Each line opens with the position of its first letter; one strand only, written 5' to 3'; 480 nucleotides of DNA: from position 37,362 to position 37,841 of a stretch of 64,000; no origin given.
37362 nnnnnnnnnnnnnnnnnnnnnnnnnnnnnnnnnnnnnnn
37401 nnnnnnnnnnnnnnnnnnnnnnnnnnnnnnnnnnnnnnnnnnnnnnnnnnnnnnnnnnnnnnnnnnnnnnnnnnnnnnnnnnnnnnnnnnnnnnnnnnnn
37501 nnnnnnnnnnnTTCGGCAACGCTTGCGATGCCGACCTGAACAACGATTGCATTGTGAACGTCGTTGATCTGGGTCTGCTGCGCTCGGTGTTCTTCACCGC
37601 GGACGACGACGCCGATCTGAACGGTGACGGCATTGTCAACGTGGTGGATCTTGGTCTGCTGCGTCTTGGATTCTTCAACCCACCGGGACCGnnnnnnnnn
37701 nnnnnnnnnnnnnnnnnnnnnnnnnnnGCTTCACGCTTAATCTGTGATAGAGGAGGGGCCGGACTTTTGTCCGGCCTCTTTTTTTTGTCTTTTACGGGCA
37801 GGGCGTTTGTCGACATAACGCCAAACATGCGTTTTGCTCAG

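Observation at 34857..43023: Three unrelated large secreted proteins share one C-terminal TSP3 + dockerin-like calcium-binding module, clustered with a sorting-signal protein and a deacetylase beside the EPS locus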

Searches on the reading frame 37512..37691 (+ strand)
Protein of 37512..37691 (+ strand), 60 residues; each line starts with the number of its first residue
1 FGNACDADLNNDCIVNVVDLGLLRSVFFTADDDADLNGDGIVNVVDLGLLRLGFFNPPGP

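Call 56: find_related_loci(query=A4, collection=metagenome_contigs, flank=10000)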
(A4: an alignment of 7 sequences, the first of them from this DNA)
Query A4 (60 aa) in metagenome_contigs; peptide patterns used: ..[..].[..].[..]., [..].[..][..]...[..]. (x = any residue, [..] = any of these).
600 stretches matched a pattern (row limit reached: there are more); 228 encode a relative of the query (tblastn E <= 1e-3); the best 80 are kept; 80 distinct loci.
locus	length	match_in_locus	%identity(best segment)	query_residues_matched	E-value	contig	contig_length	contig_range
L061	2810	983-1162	77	1-60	3e-27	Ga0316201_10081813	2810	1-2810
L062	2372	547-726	68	1-60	2e-26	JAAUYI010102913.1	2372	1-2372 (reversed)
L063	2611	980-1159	70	1-60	7e-26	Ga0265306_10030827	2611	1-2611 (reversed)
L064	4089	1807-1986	77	1-60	5e-25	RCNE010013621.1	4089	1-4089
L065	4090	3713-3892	73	1-60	5e-25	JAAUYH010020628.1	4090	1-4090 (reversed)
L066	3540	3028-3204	73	2-60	8e-25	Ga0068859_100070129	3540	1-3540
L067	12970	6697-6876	68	1-60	1e-24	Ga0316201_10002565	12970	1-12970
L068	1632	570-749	70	1-60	2e-24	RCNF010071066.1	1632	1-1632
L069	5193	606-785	72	1-60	3e-24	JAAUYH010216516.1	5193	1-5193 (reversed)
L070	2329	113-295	75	1-60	5e-24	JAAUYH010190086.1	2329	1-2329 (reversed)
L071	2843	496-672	68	2-60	1e-23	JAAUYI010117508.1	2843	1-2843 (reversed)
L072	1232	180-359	67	1-60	1e-23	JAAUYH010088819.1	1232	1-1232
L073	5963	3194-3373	65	1-60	3e-23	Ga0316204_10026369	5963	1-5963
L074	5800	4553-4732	72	1-60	4e-23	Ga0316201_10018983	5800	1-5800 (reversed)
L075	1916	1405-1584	67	1-60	7e-23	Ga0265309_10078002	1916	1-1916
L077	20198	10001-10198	64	1-60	2e-22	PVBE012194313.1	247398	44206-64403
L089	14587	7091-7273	62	1-60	1e-20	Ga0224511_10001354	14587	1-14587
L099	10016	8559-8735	63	1-59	4e-19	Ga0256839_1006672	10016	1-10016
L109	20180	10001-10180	57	1-60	3e-18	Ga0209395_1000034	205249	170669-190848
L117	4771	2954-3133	55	1-60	2e-17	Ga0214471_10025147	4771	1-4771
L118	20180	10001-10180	58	1-60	2e-17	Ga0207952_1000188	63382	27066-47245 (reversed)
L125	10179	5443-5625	56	1-60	6e-17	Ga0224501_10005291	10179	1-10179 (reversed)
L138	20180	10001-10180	55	1-60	8e-16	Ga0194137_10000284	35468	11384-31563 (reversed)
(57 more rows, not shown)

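Call 60: search_protein_families(library=pfam, proteins=[L118:10247-10840:+, L117:3184-3813:+, L109:10138-10788:+, L109:10818-11417:+, L138:10217-10795:+, L099:184-750:-, L089:7839-8414:+, L077:6460-7089:+], max_evalue=1)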
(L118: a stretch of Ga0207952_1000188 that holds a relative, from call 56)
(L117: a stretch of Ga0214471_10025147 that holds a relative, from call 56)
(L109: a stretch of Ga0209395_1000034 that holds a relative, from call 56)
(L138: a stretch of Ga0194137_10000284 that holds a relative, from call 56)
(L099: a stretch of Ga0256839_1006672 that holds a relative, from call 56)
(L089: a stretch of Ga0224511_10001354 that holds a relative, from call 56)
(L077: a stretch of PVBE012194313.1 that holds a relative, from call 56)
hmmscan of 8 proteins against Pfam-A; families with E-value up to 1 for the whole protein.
L118:10247-10840:+ (198 aa): 1 family
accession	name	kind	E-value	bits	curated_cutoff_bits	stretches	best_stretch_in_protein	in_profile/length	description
PF00963.24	Cohesin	-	0.0002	22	24.1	1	30-133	3-106/139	Cohesin domain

L117:3184-3813:+ (210 aa): 1 family
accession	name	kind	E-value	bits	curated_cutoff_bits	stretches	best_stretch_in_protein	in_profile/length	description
PF07589.16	PEP-CTERM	-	0.0066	16.9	20.7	1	183-206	1-23/24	PEP-CTERM motif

L109:10138-10788:+ (217 aa): 2 families
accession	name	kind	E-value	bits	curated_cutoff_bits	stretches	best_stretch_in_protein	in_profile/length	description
PF07589.16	PEP-CTERM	-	0.02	15.5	20.7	1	193-216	1-23/24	PEP-CTERM motif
PF10660.14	MitoNEET_N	-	0.063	13.7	23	0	83-107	24-48/64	Iron-containing outer mitochondrial membrane protein N-terminus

L109:10818-11417:+ (200 aa): 1 family
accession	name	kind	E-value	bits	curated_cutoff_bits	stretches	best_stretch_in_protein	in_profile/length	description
PF00963.24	Cohesin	-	0.25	12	24.1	1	33-168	2-133/139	Cohesin domain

L138:10217-10795:+ (193 aa): 2 families
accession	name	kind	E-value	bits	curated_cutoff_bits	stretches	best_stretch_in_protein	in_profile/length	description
PF07589.16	PEP-CTERM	-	2.5e-06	27.8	20.7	1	167-191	1-24/24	PEP-CTERM motif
PF00963.24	Cohesin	-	9e-06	26.4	24.1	1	36-165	3-139/139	Cohesin domain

L099:184-750:- (189 aa): 3 families
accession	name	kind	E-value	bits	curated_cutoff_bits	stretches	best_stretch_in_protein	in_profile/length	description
PF00963.24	Cohesin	-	2.7e-05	24.8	24.1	1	59-158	35-139/139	Cohesin domain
PF07589.16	PEP-CTERM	-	0.0034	17.9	20.7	1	160-182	1-23/24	PEP-CTERM motif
PF06253.16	MTTB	-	0.17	10.3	25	1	136-169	250-283/500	Trimethylamine methyltransferase (MTTB)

L089:7839-8414:+ (192 aa): 1 family
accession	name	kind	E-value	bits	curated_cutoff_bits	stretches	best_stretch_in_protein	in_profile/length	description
PF07589.16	PEP-CTERM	-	0.0024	18.4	20.7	1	164-183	1-21/24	PEP-CTERM motif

L077:6460-7089:+ (210 aa): 1 family
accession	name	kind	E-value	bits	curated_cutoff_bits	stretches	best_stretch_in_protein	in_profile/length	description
PF22544.2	HYDIN_VesB_CFA65-like_Ig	-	0.012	16.3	25.5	1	40-68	46-74/100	HYDIN/CFA65/VesB-like, Ig-like domain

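Call 65: search_solved_structures(query=A6, max_evalue=1)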
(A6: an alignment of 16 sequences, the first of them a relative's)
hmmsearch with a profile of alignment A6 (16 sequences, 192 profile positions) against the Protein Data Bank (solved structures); distinct sequences matched with E-value up to 1: 20.
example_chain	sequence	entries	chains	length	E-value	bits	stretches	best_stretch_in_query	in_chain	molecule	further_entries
3l8q_A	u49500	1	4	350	1.9e-05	28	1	19-71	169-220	Cellulosomal scaffoldin adaptor protein B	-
6kg8_A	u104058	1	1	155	0.00025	24.4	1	17-132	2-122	Probably cellulosomal scaffolding protein, secreted cellulose-binding and cohesin domain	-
6kgc_A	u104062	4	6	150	0.00073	22.9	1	21-132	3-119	Probably cellulosomal scaffolding protein, secreted cellulose-binding and cohesin domain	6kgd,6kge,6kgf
5g5d_A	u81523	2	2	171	0.015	18.6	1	23-71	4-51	CELLULOSOME ANCHORING PROTEIN COHESIN REGION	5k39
1qzn_A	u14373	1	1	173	0.024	17.9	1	23-136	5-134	cellulosomal scaffoldin adaptor protein B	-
3f2l_A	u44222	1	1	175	0.025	17.8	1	23-136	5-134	Cellulosomal scaffoldin adaptor protein B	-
1zv9_A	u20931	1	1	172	0.028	17.7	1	23-136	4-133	Cellulosomal scaffoldin adaptor protein B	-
3bwz_A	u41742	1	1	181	0.029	17.7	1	23-136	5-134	Cellulosomal scaffoldin adaptor protein B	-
5lxv_A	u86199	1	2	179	0.032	17.5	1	23-76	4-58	Scaffoldin C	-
2y3n_A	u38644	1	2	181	0.035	17.4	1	27-85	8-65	CELLULOSOMAL SCAFFOLDIN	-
1tyj_A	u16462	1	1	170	0.041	17.2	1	28-85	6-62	cellulosomal scaffoldin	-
7urp_A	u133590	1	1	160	0.056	16.7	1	28-142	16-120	Ribonucleases G and E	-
7seg_L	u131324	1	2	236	0.14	15.4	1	2-48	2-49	anti-CD16a Fab light chain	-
3fnk_A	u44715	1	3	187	0.18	15.1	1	20-71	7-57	Cellulosomal scaffoldin adaptor protein B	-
3ghp_A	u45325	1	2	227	0.2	14.9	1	20-71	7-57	Cellulosomal scaffoldin adaptor protein B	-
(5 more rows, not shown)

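Call 80: find_homologous_proteins(query=A6, max_evalue=0.001)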
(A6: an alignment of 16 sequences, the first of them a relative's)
Query A6 (16 sequences) (183 aa, profile of the alignment): 98 proteins with E <= 0.001 among 8000 candidates.
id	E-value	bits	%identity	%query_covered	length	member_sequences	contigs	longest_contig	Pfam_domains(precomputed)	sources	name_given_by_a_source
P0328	6.3e-54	201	75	88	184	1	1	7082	PF07589.17,PF00963.25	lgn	-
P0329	2.1e-53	199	76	99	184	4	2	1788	-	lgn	-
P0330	1.7e-52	196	96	99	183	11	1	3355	PF07589.17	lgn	-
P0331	4.0e-52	195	77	99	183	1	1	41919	PF07589.17,PF00963.25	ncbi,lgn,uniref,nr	ncbi:MAG TPA: PEP-CTERM sorting domain-containing protein [Aquabacterium sp.]|uniref:PEP-CTERM sorti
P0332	3.9e-51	192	74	99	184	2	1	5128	PF07589.17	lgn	-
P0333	8.0e-51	191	77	87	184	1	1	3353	PF07589.17,PF00963.25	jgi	jgi:hypothetical protein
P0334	8.6e-51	191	68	100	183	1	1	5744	-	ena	-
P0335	1.1e-50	190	75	99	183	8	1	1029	PF07589.17,PF00963.25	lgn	-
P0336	1.2e-50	190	75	100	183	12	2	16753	PF00963.25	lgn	-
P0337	1.6e-50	190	66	100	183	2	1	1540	-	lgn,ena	-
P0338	2.2e-50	189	66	100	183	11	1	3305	PF00963.25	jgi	-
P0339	3.0e-50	189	65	99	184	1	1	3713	PF07589.17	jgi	jgi:hypothetical protein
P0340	5.2e-50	188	73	100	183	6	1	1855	-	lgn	-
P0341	1.0e-49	187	67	100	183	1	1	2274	-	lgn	-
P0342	1.8e-49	186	71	100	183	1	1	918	PF00963.25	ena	-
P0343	2.1e-49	186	80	100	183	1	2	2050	PF00963.25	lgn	-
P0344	2.4e-49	186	72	99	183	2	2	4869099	PF07589.17,PF00963.25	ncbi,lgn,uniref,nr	ncbi:cohesin domain-containing protein [Aquabacterium sp. NJ1]|uniref:cohesin domain-containing prot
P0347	6.7e-49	185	72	99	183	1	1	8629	PF00963.25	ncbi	-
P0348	7.3e-49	184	64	100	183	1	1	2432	PF00963.25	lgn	-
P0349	1.0e-48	184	75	99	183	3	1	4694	PF00963.25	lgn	-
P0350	1.7e-48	183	69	99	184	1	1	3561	PF00963.25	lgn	-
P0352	2.0e-48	183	65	99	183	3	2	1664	PF00963.25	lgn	-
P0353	4.5e-48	182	73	99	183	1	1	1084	PF00963.25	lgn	-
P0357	1.1e-47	181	64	98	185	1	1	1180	PF07589.17,PF00963.25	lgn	-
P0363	1.4e-46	177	64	99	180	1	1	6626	PF00963.25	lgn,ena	-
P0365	3.9e-46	176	67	100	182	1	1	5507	PF00963.25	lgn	-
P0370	8.9e-46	174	69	100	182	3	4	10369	PF00963.25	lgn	-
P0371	1.6e-45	174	58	97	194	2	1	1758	PF00963.25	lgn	-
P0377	1.8e-44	170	62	99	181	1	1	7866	PF00963.25,PF08180.18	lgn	-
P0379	3.2e-44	169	56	97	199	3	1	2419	PF00963.25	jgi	jgi:hypothetical protein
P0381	5.0e-44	169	61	87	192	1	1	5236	PF00963.25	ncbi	-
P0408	1.2e-9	56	31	81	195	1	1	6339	PF00963.25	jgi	jgi:cohesin domain-containing protein/PEP-CTERM motif-containing protein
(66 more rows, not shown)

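Call 81: find_encoding_contigs(protein=P0344, flank=8000, max_places=2)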
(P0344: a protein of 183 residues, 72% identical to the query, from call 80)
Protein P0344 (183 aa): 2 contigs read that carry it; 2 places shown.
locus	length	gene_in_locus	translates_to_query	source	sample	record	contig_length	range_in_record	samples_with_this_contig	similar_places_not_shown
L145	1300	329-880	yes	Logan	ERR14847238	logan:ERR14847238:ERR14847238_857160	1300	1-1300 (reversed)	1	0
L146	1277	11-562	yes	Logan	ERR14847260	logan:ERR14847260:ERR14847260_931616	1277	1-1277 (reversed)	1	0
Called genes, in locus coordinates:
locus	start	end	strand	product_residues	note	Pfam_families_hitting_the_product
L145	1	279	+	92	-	?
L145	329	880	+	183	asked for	PF00963:Cohesin (weak), PF07589:PEP_exosort_dom (weak)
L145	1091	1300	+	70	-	?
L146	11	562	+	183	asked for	PF00963:Cohesin (weak), PF07589:PEP_exosort_dom (weak)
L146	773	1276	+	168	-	?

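Call 83: find_encoding_contigs(protein=P0331, flank=8000, max_places=2)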
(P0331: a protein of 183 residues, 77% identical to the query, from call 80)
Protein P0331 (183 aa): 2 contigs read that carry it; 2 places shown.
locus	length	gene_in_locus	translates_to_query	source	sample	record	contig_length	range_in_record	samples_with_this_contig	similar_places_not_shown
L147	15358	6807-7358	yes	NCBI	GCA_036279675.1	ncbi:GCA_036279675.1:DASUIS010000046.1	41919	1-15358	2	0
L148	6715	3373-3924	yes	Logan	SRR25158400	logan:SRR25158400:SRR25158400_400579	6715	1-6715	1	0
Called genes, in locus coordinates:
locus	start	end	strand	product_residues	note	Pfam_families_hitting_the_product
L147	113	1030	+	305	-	PF00291:PALP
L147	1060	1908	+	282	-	PF00520:Ion_trans, PF07885:Ion_trans_2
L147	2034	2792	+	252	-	PF00440:TetR_N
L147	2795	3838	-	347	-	PF01979:Amidohydro_1, PF04909:Amidohydro_2 (weak)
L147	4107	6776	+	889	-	PF01364:Peptidase_C25, PF02412:TSP_3 (faint), PF00404:Dockerin_1 (weak)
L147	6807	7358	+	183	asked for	PF00963:Cohesin (faint), PF07589:PEP_exosort_dom (weak)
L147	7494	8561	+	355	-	PF19582:AdeT1_2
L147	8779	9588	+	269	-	PF12740:PETase, PF01738:DLH (weak)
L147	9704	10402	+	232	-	PF03280:Lipase_chap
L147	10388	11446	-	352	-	PF12625:Arabinose_bd, PF12833:HTH_18, PF00165:HTH_AraC (weak)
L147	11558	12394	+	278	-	PF01145:Band_7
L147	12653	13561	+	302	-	PF00701:DHDPS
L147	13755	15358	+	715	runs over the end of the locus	PF11790:Glyco_hydro_cc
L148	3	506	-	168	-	?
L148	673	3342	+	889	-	PF01364:Peptidase_C25, PF02412:TSP_3 (faint), PF00404:Dockerin_1 (weak)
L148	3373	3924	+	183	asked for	PF00963:Cohesin (faint), PF07589:PEP_exosort_dom (weak)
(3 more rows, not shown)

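Call 102: search_protein_families(library=ncbifam, proteins=[L138:10247-10795:+, L118:10247-10840:+, L109:10219-10788:+, L089:7845-8414:+, L125:6217-6783:+, L147:4107-6776:+], max_evalue=0.01)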
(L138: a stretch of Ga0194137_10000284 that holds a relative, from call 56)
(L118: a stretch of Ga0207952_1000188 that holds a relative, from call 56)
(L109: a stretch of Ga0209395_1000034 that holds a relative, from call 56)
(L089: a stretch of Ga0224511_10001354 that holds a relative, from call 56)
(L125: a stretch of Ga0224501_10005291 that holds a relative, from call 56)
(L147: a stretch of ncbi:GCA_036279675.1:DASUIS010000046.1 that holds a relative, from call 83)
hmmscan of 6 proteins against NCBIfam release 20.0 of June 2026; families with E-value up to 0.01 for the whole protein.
L138:10247-10795:+ (183 aa): 13 families
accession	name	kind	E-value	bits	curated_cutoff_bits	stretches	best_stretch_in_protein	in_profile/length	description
NF038126.1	PEP_CTERM_FxDxF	subfamily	6.5e-11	42.7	50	1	9-181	3-165/165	FxDxF family PEP-CTERM protein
NF038129.1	PEP_NF038129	equivalog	4e-08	33.3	65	1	146-181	159-194/194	NF038129 family PEP-CTERM protein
NF041538.1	PEP_EDSA_1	subfamily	3.1e-07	30.4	100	1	152-181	277-307/307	EDSAP-1 family PEP-CTERM protein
NF033554.9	floc_PepA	equivalog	8.8e-07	29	80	1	78-181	158-260/261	flocculation-associated PEP-CTERM protein PepA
NF035944.1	PEPxxWA-CTERM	domain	7.2e-06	25.8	35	1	158-181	1-24/24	PEPxxWA-CTERM sorting domain-containing protein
NF038124.1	PEP_CTERM_TLD_A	exception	8.3e-06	25.5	100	1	154-181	207-234/235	PEP_CTERM-anchored TLD domain-containing protein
TIGR02595.1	PEP_CTERM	domain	5.4e-05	23.7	16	1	158-181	1-22/24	PEP-CTERM sorting domain-containing protein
NF038119.1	PEP_CTERM_MHFG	equivalog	6.5e-05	23.4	100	1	152-181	230-259/260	MHFG family PEP-CTERM protein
NF038120.1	PEP_CTERM_QFxxD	subfamily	7.8e-05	22.6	80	1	154-181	189-214/215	NF038120 family PEP-CTERM protein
NF038118.1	PEP_CTERM_CCXG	equivalog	0.00028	20.6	90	1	150-181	168-199/199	CCXG family PEP-CTERM protein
NF038125.1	PEP_CTERM_THxN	subfamily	0.00073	19.2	85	1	147-181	209-246/246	THxN family PEP-CTERM protein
NF041927.1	Xrt_dep_XDP1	equivalog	0.0012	18.8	125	1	152-181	213-242/242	exosortase-dependent surface protein XDP1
NF033947.0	PEP-cistern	hypoth_equivalog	0.0021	17.8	60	1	139-180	163-195/195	cistern family PEP-CTERM protein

L118:10247-10840:+ (198 aa): 1 family
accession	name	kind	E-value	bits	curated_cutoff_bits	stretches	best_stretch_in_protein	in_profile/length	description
NF033554.9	floc_PepA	equivalog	3.8e-05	23.6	80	0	94-197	151-260/261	flocculation-associated PEP-CTERM protein PepA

L109:10219-10788:+ (190 aa): 3 families
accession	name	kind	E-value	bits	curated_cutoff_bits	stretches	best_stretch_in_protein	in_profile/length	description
TIGR03370.1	VPLPA-CTERM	domain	1.2e-06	28.3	25.35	1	167-189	1-23/25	VPLPA-CTERM sorting domain-containing protein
NF038124.1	PEP_CTERM_TLD_A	exception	1e-05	25.2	100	1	106-189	151-233/235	PEP_CTERM-anchored TLD domain-containing protein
NF038129.1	PEP_NF038129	equivalog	2.4e-05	24.2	65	1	155-189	159-193/194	NF038129 family PEP-CTERM protein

L089:7845-8414:+ (190 aa): 5 families
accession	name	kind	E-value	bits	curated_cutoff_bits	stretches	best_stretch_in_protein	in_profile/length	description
NF033554.9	floc_PepA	equivalog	1.1e-05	25.4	80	1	29-186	84-260/261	flocculation-associated PEP-CTERM protein PepA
TIGR03370.1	VPLPA-CTERM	domain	2.7e-05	24.1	25.35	1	163-183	1-21/25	VPLPA-CTERM sorting domain-containing protein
NF038125.1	PEP_CTERM_THxN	subfamily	0.00026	20.7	85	1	155-186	215-246/246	THxN family PEP-CTERM protein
NF041538.1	PEP_EDSA_1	subfamily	0.00043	20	100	1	156-184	277-305/307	EDSAP-1 family PEP-CTERM protein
NF046088.1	anchor_EppA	equivalog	0.0012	19.1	90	1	151-186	23-56/58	EPS-associated small membrane protein EppA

L125:6217-6783:+ (189 aa): 4 families
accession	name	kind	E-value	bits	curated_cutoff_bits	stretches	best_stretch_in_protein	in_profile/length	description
NF033554.9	floc_PepA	equivalog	0.00016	21.6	80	1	48-187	156-261/261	flocculation-associated PEP-CTERM protein PepA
TIGR03370.1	VPLPA-CTERM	domain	0.00082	19.3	25.35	1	163-186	1-24/25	VPLPA-CTERM sorting domain-containing protein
NF038129.1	PEP_NF038129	equivalog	0.0057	16.5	65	1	110-186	117-194/194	NF038129 family PEP-CTERM protein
TIGR02595.1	PEP_CTERM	domain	0.0081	16.9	16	1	163-187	1-24/24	PEP-CTERM sorting domain-containing protein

L147:4107-6776:+ (889 aa): 5 families
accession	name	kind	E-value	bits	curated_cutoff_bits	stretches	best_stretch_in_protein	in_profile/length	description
NF033707.1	T9SS_sortase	equivalog_domain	3.5e-20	71.3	420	1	271-410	368-524/1095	type IX secretion system sortase PorU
NF047638.1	throspo3_MtsC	equivalog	5.4e-14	51.9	350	1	782-857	187-262/428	cell-cell cohesion MYXO-CTERM protein MtsC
NF045500.1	Omp28_seleno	equivalog_domain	3.1e-07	30.1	200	1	786-825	270-309/377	Omp28-related selenoprotein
NF041540.1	dockerin_GC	domain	6.6e-05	23.2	29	1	823-873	1-64/67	GC-type dockerin domain-anchored protein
NF047639.1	throspo3_MtsD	equivalog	9.1e-05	20.8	800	1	751-841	352-444/651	cell-cell cohesion protein MtsD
